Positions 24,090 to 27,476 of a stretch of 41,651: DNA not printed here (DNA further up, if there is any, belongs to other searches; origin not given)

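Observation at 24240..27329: [NiFe] hydrogenase diaphorase subunit is a NuoF/HoxF - GltD/NfnB-like fusion with two nucleotide sites in one 1029-aa protein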

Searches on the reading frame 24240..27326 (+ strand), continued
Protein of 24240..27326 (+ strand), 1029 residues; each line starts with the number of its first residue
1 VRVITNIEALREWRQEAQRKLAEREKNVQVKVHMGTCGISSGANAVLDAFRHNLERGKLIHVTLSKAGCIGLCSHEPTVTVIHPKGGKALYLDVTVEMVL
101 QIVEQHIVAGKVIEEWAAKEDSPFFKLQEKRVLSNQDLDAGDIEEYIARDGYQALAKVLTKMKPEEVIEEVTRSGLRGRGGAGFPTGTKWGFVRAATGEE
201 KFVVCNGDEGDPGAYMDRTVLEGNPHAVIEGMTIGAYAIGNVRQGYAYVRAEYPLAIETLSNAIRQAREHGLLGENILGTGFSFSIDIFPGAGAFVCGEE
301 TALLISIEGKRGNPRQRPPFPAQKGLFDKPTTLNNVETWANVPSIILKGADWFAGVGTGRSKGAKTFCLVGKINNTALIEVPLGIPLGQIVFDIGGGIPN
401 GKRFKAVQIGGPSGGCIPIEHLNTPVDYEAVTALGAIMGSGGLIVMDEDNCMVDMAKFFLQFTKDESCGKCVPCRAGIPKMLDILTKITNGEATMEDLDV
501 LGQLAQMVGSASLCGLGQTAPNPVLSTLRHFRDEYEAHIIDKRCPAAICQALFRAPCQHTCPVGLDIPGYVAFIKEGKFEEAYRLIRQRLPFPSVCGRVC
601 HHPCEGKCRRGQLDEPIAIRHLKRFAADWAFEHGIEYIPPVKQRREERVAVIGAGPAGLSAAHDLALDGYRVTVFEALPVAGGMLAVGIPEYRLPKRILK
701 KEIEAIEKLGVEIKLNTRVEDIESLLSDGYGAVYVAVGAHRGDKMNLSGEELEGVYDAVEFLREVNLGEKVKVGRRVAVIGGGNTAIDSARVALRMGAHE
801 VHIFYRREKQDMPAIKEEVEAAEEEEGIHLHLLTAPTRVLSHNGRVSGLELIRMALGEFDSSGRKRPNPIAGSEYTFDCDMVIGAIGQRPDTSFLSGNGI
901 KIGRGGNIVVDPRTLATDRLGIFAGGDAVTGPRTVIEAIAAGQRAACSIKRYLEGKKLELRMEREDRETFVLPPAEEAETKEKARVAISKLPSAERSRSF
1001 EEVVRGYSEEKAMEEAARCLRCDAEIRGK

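Call 5: find_homologous_proteins(query=window:24240-27326:+, max_evalue=1e-10)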
Query window:24240-27326:+ (1029 aa): 8000 proteins with E <= 1e-10 among 8000 candidates; the best 120 are listed.
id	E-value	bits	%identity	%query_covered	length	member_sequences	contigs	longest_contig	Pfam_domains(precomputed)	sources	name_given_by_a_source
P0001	0.0e+0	2348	100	100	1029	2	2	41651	PF01266.31,PF10589.15,PF01593.31,PF13450.13,PF14691.12,PF07992.21,PF00070.34,PF13738.13,PF01512.23,PF12831.14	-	-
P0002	0.0e+0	1951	86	95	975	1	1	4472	PF01266.31,PF10589.15,PF13450.13,PF14691.12,PF07992.21,PF00070.34,PF13738.13,PF01512.23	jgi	-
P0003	0.0e+0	1832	76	100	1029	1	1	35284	PF01266.31,PF10589.15,PF13450.13,PF14691.12,PF07992.21,PF00070.34,PF13738.13,PF01512.23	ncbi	-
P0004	0.0e+0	1772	74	100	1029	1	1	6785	PF01266.31,PF10589.15,PF13450.13,PF14691.12,PF07992.21,PF00070.34,PF13738.13,PF01512.23,PF12831.14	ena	-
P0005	0.0e+0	1770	76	100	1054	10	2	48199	PF01266.31,PF10589.15,PF01593.31,PF13450.13,PF14691.12,PF07992.21,PF00070.34,PF13738.13,PF01257.26,PF01512.23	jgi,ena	-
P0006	0.0e+0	1768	74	100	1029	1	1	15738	PF01266.31,PF10589.15,PF13450.13,PF14691.12,PF07992.21,PF00070.34,PF13738.13,PF01512.23,PF12831.14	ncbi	-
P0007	0.0e+0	1759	75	100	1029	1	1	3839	PF13450.13,PF07992.21,PF00070.34,PF01134.29,PF12831.14,PF01946.24,PF10531.16,PF01266.31,PF10589.15,PF01593.31,PF14691.12,PF13738.13,PF01262.28,PF01512.23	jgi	jgi:NADH-quinone oxidoreductase subunit F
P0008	0.0e+0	1758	73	100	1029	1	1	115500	PF01946.24,PF01266.31,PF10589.15,PF01593.31,PF13450.13,PF14691.12,PF07992.21,PF00070.34,PF13738.13,PF01512.23,PF12831.14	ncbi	-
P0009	0.0e+0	1756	74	100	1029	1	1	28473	PF13450.13,PF07992.21,PF00070.34,PF12831.14,PF01946.24,PF10531.16,PF01266.31,PF10589.15,PF01593.31,PF14691.12,PF13738.13,PF01262.28,PF01512.23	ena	-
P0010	0.0e+0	1756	74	100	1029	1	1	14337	PF13450.13,PF07992.21,PF00070.34,PF12831.14,PF01946.24,PF10531.16,PF01266.31,PF10589.15,PF01593.31,PF14691.12,PF13738.13,PF01262.28,PF01512.23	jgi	-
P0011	0.0e+0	1751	73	100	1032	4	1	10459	PF13450.13,PF07992.21,PF00070.34,PF03486.21,PF12831.14,PF01946.24,PF01266.31,PF10589.15,PF01593.31,PF14691.12,PF00890.31,PF13738.13,PF01512.23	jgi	jgi:NADH-quinone oxidoreductase subunit F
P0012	0.0e+0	1745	73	99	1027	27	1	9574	PF10531.16,PF01266.31,PF10589.15,PF13450.13,PF14691.12,PF07992.21,PF00070.34,PF13738.13,PF01512.23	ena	-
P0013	0.0e+0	1741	73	100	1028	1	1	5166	PF01946.24,PF01266.31,PF10589.15,PF01593.31,PF13450.13,PF14691.12,PF07992.21,PF00070.34,PF13738.13,PF01512.23,PF12831.14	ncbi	-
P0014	0.0e+0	1740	72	100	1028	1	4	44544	PF01946.24,PF01266.31,PF10589.15,PF01593.31,PF13450.13,PF14691.12,PF07992.21,PF00070.34,PF13738.13,PF01512.23,PF12831.14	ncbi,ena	-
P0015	0.0e+0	1737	73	100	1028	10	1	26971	PF10531.16,PF01266.31,PF10589.15,PF01593.31,PF13450.13,PF14691.12,PF07992.21,PF00070.34,PF13738.13,PF01257.26,PF01512.23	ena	-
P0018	0.0e+0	1729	72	100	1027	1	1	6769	PF13450.13,PF07992.21,PF00070.34,PF03486.21,PF01257.26,PF12831.14,PF01946.24,PF01266.31,PF10589.15,PF01593.31,PF14691.12,PF13738.13,PF01262.28,PF01512.23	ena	-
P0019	0.0e+0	1728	71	100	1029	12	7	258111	PF13450.13,PF07992.21,PF00070.34,PF03486.21,PF12831.14,PF01946.24,PF01266.31,PF10589.15,PF01593.31,PF14691.12,PF13738.13,PF01262.28,PF01512.23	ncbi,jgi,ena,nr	ncbi:MAG: FAD-dependent oxidoreductase [Dehalococcoidia bacterium]|nr:MAG: FAD-dependent oxidoreduct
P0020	0.0e+0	1727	71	100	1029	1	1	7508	PF01266.31,PF10589.15,PF13450.13,PF14691.12,PF07992.21,PF00070.34,PF13738.13,PF01512.23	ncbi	-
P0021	0.0e+0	1727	72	100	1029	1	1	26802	PF01266.31,PF10589.15,PF13450.13,PF14691.12,PF07992.21,PF00070.34,PF13738.13,PF01512.23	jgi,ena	-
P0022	0.0e+0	1727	73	98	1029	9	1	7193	PF13450.13,PF07992.21,PF00070.34,PF12831.14,PF01946.24,PF10531.16,PF01266.31,PF10589.15,PF01593.31,PF14691.12,PF00890.31,PF13738.13,PF01512.23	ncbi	-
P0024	0.0e+0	1724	71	100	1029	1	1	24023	PF01946.24,PF10531.16,PF01266.31,PF10589.15,PF13450.13,PF14691.12,PF07992.21,PF00070.34,PF13738.13,PF01512.23,PF12831.14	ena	-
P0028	0.0e+0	1722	71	100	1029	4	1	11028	PF01946.24,PF01266.31,PF10589.15,PF13450.13,PF14691.12,PF07992.21,PF00070.34,PF13738.13,PF01512.23,PF12831.14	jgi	-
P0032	0.0e+0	1719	71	100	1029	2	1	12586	PF13450.13,PF07992.21,PF00070.34,PF01257.26,PF12831.14,PF01946.24,PF01266.31,PF10589.15,PF01593.31,PF14691.12,PF00890.31,PF13738.13,PF01512.23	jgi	jgi:NADH-quinone oxidoreductase subunit F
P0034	0.0e+0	1717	71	100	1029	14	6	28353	PF01946.24,PF01266.31,PF10589.15,PF13450.13,PF14691.12,PF07992.21,PF00070.34,PF13738.13,PF01512.23,PF12831.14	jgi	jgi:NADH-quinone oxidoreductase subunit F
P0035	0.0e+0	1716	72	100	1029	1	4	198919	PF13450.13,PF07992.21,PF00070.34,PF12831.14,PF01946.24,PF10531.16,PF01266.31,PF10589.15,PF01593.31,PF14691.12,PF13738.13,PF01512.23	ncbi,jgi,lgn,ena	-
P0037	0.0e+0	1715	72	100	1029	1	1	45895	PF10531.16,PF01266.31,PF10589.15,PF13450.13,PF14691.12,PF07992.21,PF00070.34,PF13738.13,PF01512.23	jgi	jgi:NADH-quinone oxidoreductase subunit F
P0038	0.0e+0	1714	71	100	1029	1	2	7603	PF13450.13,PF07992.21,PF00070.34,PF12831.14,PF01946.24,PF01266.31,PF10589.15,PF01593.31,PF14691.12,PF13738.13,PF01262.28,PF01512.23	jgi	jgi:NADH-quinone oxidoreductase subunit F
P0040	0.0e+0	1713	71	100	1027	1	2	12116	PF01266.31,PF10589.15,PF13450.13,PF14691.12,PF07992.21,PF00070.34,PF13738.13,PF01262.28,PF01512.23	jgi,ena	-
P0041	0.0e+0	1712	71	100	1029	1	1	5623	PF13450.13,PF07992.21,PF00070.34,PF01257.26,PF12831.14,PF01946.24,PF01266.31,PF10589.15,PF01593.31,PF14691.12,PF13738.13,PF01512.23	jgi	jgi:NADH-quinone oxidoreductase subunit F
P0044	0.0e+0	1711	71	99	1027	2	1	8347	PF01266.31,PF10589.15,PF13450.13,PF14691.12,PF07992.21,PF00070.34,PF13738.13,PF01512.23,PF12831.14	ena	-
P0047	0.0e+0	1710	71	100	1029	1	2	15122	PF13450.13,PF07992.21,PF00070.34,PF12831.14,PF01946.24,PF01266.31,PF10589.15,PF01593.31,PF14691.12,PF13738.13,PF01262.28,PF01512.23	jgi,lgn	jgi:NADH-quinone oxidoreductase subunit F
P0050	0.0e+0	1707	70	100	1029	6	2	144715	PF13450.13,PF07992.21,PF00070.34,PF12831.14,PF01946.24,PF01266.31,PF10589.15,PF01593.31,PF14691.12,PF13738.13,PF01262.28,PF01512.23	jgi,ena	-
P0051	0.0e+0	1707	70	100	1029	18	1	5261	PF13450.13,PF07992.21,PF00070.34,PF12831.14,PF01946.24,PF01266.31,PF10589.15,PF01593.31,PF14691.12,PF13738.13,PF01262.28,PF01512.23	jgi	jgi:NADH-quinone oxidoreductase subunit F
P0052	0.0e+0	1706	70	100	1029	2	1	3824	PF01946.24,PF01266.31,PF10589.15,PF01593.31,PF13450.13,PF14691.12,PF07992.21,PF00070.34,PF13738.13,PF01512.23,PF12831.14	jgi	jgi:NADH-quinone oxidoreductase subunit F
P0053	0.0e+0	1706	71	100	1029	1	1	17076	PF13450.13,PF07992.21,PF00070.34,PF12831.14,PF01946.24,PF01266.31,PF10589.15,PF01593.31,PF14691.12,PF00890.31,PF13738.13,PF01262.28,PF01512.23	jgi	jgi:NADH-quinone oxidoreductase subunit F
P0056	0.0e+0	1702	70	100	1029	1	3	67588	PF01946.24,PF01266.31,PF10589.15,PF01593.31,PF13450.13,PF14691.12,PF07992.21,PF00070.34,PF13738.13,PF01512.23,PF12831.14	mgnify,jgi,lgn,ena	mgnify:CR=1 FL=1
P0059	0.0e+0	1701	70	100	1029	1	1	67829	PF01946.24,PF01266.31,PF10589.15,PF01593.31,PF13450.13,PF14691.12,PF07992.21,PF00070.34,PF13738.13,PF01512.23,PF12831.14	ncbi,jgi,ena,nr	ncbi:MAG: FAD-dependent oxidoreductase [Dehalococcoidia bacterium]|nr:FAD-dependent oxidoreductase [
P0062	0.0e+0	1700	70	100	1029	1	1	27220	PF01946.24,PF01266.31,PF10589.15,PF01593.31,PF13450.13,PF14691.12,PF07992.21,PF00070.34,PF13738.13,PF01512.23,PF12831.14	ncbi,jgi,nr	ncbi:MAG: hydrogenase [Chloroflexi bacterium]|nr:MAG: hydrogenase [Chloroflexota bacterium]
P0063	0.0e+0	1700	71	100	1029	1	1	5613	PF13450.13,PF07992.21,PF00070.34,PF03486.21,PF01257.26,PF12831.14,PF01946.24,PF01266.31,PF10589.15,PF01593.31,PF14691.12,PF13738.13,PF01512.23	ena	-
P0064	0.0e+0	1699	70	100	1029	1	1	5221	PF01946.24,PF01266.31,PF10589.15,PF01593.31,PF13450.13,PF14691.12,PF07992.21,PF00070.34,PF13738.13,PF01512.23,PF12831.14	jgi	jgi:NADH-quinone oxidoreductase subunit F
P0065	0.0e+0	1699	71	100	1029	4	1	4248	PF13450.13,PF07992.21,PF00070.34,PF03486.21,PF12831.14,PF01946.24,PF01266.31,PF10589.15,PF01593.31,PF14691.12,PF13738.13,PF01262.28,PF01512.23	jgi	jgi:NADH-quinone oxidoreductase subunit F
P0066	0.0e+0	1698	71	100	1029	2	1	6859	PF13450.13,PF07992.21,PF00070.34,PF01257.26,PF12831.14,PF01946.24,PF01266.31,PF10589.15,PF01593.31,PF14691.12,PF00890.31,PF13738.13,PF01512.23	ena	-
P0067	0.0e+0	1698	70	100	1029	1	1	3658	PF13450.13,PF07992.21,PF00070.34,PF12831.14,PF01946.24,PF01266.31,PF10589.15,PF01593.31,PF14691.12,PF13738.13,PF01262.28,PF01512.23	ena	-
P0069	0.0e+0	1697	70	100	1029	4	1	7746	PF13450.13,PF07992.21,PF00070.34,PF01257.26,PF12831.14,PF01946.24,PF01266.31,PF10589.15,PF01593.31,PF14691.12,PF00890.31,PF13738.13,PF01512.23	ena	-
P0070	0.0e+0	1697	70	100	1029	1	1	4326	PF13450.13,PF07992.21,PF00070.34,PF12831.14,PF01946.24,PF01266.31,PF10589.15,PF01593.31,PF14691.12,PF13738.13,PF01262.28,PF01512.23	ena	-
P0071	0.0e+0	1696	71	100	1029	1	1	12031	PF13450.13,PF07992.21,PF00070.34,PF01257.26,PF12831.14,PF01946.24,PF01266.31,PF10589.15,PF01593.31,PF14691.12,PF13738.13,PF01512.23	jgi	jgi:NADH-quinone oxidoreductase subunit F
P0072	0.0e+0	1696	70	100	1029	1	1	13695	PF13450.13,PF07992.21,PF00070.34,PF01257.26,PF12831.14,PF01946.24,PF01266.31,PF10589.15,PF01593.31,PF14691.12,PF00890.31,PF13738.13,PF01512.23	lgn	-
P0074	0.0e+0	1696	71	100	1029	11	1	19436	PF13450.13,PF07992.21,PF00070.34,PF03486.21,PF01134.29,PF12831.14,PF01946.24,PF01266.31,PF10589.15,PF01593.31,PF14691.12,PF00890.31,PF13738.13,PF01512.23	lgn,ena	-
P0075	0.0e+0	1696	70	100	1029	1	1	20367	PF13450.13,PF07992.21,PF00070.34,PF12831.14,PF01946.24,PF01266.31,PF10589.15,PF01593.31,PF14691.12,PF13738.13,PF01262.28,PF01512.23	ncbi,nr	ncbi:MAG: FAD-dependent oxidoreductase [Dehalococcoidia bacterium]|nr:FAD-dependent oxidoreductase [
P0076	0.0e+0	1695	70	100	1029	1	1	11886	PF13450.13,PF07992.21,PF00070.34,PF12831.14,PF01946.24,PF01266.31,PF10589.15,PF01593.31,PF14691.12,PF13738.13,PF01262.28,PF01512.23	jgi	-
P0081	0.0e+0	1692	70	100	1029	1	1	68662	PF13450.13,PF07992.21,PF00070.34,PF01257.26,PF12831.14,PF01946.24,PF01266.31,PF10589.15,PF01593.31,PF14691.12,PF13738.13,PF01512.23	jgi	jgi:NADH-quinone oxidoreductase subunit F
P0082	0.0e+0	1691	69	100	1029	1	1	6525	PF10531.16,PF01266.31,PF10589.15,PF01593.31,PF13450.13,PF14691.12,PF00890.31,PF07992.21,PF00070.34,PF13738.13,PF01512.23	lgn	-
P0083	0.0e+0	1691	69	100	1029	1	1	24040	PF13450.13,PF07992.21,PF00070.34,PF12831.14,PF01946.24,PF01266.31,PF10589.15,PF01593.31,PF14691.12,PF13738.13,PF01262.28,PF01512.23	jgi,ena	-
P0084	0.0e+0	1691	70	100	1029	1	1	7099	PF13450.13,PF07992.21,PF00070.34,PF12831.14,PF01946.24,PF01266.31,PF10589.15,PF01593.31,PF14691.12,PF13738.13,PF01262.28,PF01512.23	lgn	-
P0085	0.0e+0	1690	70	100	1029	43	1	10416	PF13450.13,PF07992.21,PF00070.34,PF01257.26,PF01134.29,PF12831.14,PF01946.24,PF01266.31,PF10589.15,PF01593.31,PF14691.12,PF13738.13,PF01262.28,PF01512.23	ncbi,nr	ncbi:MAG TPA: FAD-dependent oxidoreductase [Dehalococcoidia bacterium]|nr:FAD-dependent oxidoreducta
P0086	0.0e+0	1690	70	100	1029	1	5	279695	PF13450.13,PF07992.21,PF00070.34,PF12831.14,PF01946.24,PF01266.31,PF10589.15,PF01593.31,PF14691.12,PF00890.31,PF13738.13,PF01512.23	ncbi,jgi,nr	ncbi:MAG: FAD-dependent oxidoreductase [Chloroflexi bacterium]|nr:FAD-dependent oxidoreductase [Chlo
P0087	0.0e+0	1690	70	100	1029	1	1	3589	PF13450.13,PF07992.21,PF00070.34,PF12831.14,PF01946.24,PF01266.31,PF10589.15,PF01593.31,PF14691.12,PF13738.13,PF01262.28,PF01512.23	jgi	jgi:NADH-quinone oxidoreductase subunit F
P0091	0.0e+0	1687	70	100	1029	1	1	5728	PF13450.13,PF07992.21,PF00070.34,PF01257.26,PF12831.14,PF01946.24,PF01266.31,PF10589.15,PF01593.31,PF14691.12,PF13738.13,PF01262.28,PF01512.23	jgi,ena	jgi:NADH-quinone oxidoreductase subunit F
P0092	0.0e+0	1687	70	100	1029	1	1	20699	PF13450.13,PF07992.21,PF00070.34,PF03486.21,PF12831.14,PF01946.24,PF01266.31,PF10589.15,PF01593.31,PF14691.12,PF13738.13,PF01262.28,PF01512.23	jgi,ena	-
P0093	0.0e+0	1686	70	100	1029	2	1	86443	PF13450.13,PF07992.21,PF00070.34,PF12831.14,PF01946.24,PF01266.31,PF10589.15,PF01593.31,PF14691.12,PF13738.13,PF01262.28,PF01512.23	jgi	jgi:NADH-quinone oxidoreductase subunit F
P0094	0.0e+0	1686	71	100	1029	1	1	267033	PF13450.13,PF07992.21,PF00070.34,PF01257.26,PF12831.14,PF01946.24,PF01266.31,PF10589.15,PF01593.31,PF14691.12,PF13738.13,PF01512.23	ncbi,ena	-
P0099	0.0e+0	1682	70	100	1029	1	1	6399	PF13450.13,PF07992.21,PF00070.34,PF12831.14,PF01946.24,PF01266.31,PF10589.15,PF01593.31,PF14691.12,PF13738.13,PF01262.28,PF01512.23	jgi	-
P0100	0.0e+0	1682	70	100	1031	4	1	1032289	PF10531.16,PF01266.31,PF10589.15,PF13450.13,PF14691.12,PF07992.21,PF00070.34,PF13738.13,PF01512.23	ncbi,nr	ncbi:MAG: FAD-dependent oxidoreductase [Dehalococcoidia bacterium]|nr:MAG: FAD-dependent oxidoreduct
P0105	0.0e+0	1677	70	100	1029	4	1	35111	PF13450.13,PF07992.21,PF00070.34,PF12831.14,PF01946.24,PF01266.31,PF10589.15,PF01593.31,PF14691.12,PF13738.13,PF01262.28,PF01512.23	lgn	-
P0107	0.0e+0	1674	69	100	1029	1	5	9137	PF13450.13,PF07992.21,PF00070.34,PF12831.14,PF01946.24,PF01266.31,PF10589.15,PF01593.31,PF14691.12,PF13738.13,PF01262.28,PF01512.23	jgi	jgi:NADH-quinone oxidoreductase subunit F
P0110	0.0e+0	1673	70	100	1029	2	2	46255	PF13450.13,PF07992.21,PF00070.34,PF03486.21,PF12831.14,PF01946.24,PF01266.31,PF10589.15,PF01593.31,PF14691.12,PF13738.13,PF01512.23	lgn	-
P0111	0.0e+0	1672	70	100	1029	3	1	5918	PF13450.13,PF07992.21,PF00070.34,PF03486.21,PF12831.14,PF01946.24,PF01266.31,PF10589.15,PF01593.31,PF14691.12,PF00890.31,PF13738.13,PF01262.28,PF01512.23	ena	-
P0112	0.0e+0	1672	69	100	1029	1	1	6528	PF13450.13,PF07992.21,PF00070.34,PF01257.26,PF12831.14,PF01946.24,PF01266.31,PF10589.15,PF01593.31,PF14691.12,PF13738.13,PF01512.23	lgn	-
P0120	0.0e+0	1668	70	100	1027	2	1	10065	PF01946.24,PF10531.16,PF01266.31,PF10589.15,PF13450.13,PF14691.12,PF07992.21,PF00070.34,PF13738.13,PF01512.23,PF12831.14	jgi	-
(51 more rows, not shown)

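Call 9: search_solved_structures(query=window:24240-27326:+, max_evalue=1e-20)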
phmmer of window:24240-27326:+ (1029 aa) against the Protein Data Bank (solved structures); distinct sequences matched with E-value up to 1e-20: 73 (the best 60 are shown).
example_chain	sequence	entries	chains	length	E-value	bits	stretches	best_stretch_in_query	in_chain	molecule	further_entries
7t2r_B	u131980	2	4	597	6.4e-214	716.3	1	30-555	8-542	NiFe hydrogenase subunit B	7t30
9n5u_B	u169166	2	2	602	2.6e-200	671.2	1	30-554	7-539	NfnB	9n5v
9bov_B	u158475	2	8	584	4.2e-197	660.6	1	29-554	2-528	NADH dehydrogenase (Quinone)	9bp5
7q4v_B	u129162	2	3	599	3.9e-191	640.8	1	27-554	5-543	Iron hydrogenase HydB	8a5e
8oh5_B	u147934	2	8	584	2.1e-189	635.1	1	29-554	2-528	NAD-reducing hydrogenase subunit HoxF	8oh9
7q4w_B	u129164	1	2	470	7.1e-182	610.2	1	143-554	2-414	Iron hydrogenase HydB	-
8a6t_B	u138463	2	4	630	4e-181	607.7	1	49-553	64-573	Electron bifurcating hydrogenase subunit HydB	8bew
7p5h_B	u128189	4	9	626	4.9e-169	567.7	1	21-553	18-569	Fe-hydrogenase, subunit beta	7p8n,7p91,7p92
9mqx_B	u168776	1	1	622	7.8e-165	553.8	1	9-561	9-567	NADH:ubiquinone oxidoreductase, NADH-binding (51 kD) subunit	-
9bov_A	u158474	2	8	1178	7.1e-128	431.4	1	554-1023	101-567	Molybdopterin oxidoreductase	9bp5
9n5u_A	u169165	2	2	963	6.7e-117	395.1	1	555-959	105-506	NfnA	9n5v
6vw7_B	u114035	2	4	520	8e-117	394.8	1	39-535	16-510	NAD-dependent formate dehydrogenase beta subunit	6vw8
8oh5_C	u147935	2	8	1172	8.7e-116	391.4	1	553-1023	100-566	Formate dehydrogenase-O, major subunit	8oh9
2fug_1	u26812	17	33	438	2.1e-113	383.5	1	143-543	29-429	NADH-quinone oxidoreductase chain 1 | NADH-QUINONE OXIDOREDUCTASE SUBUNIT 1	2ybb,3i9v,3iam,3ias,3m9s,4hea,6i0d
4ylf_B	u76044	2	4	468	3.4e-110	372.9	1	556-956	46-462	Dihydropyrimidine dehydrogenase subunit A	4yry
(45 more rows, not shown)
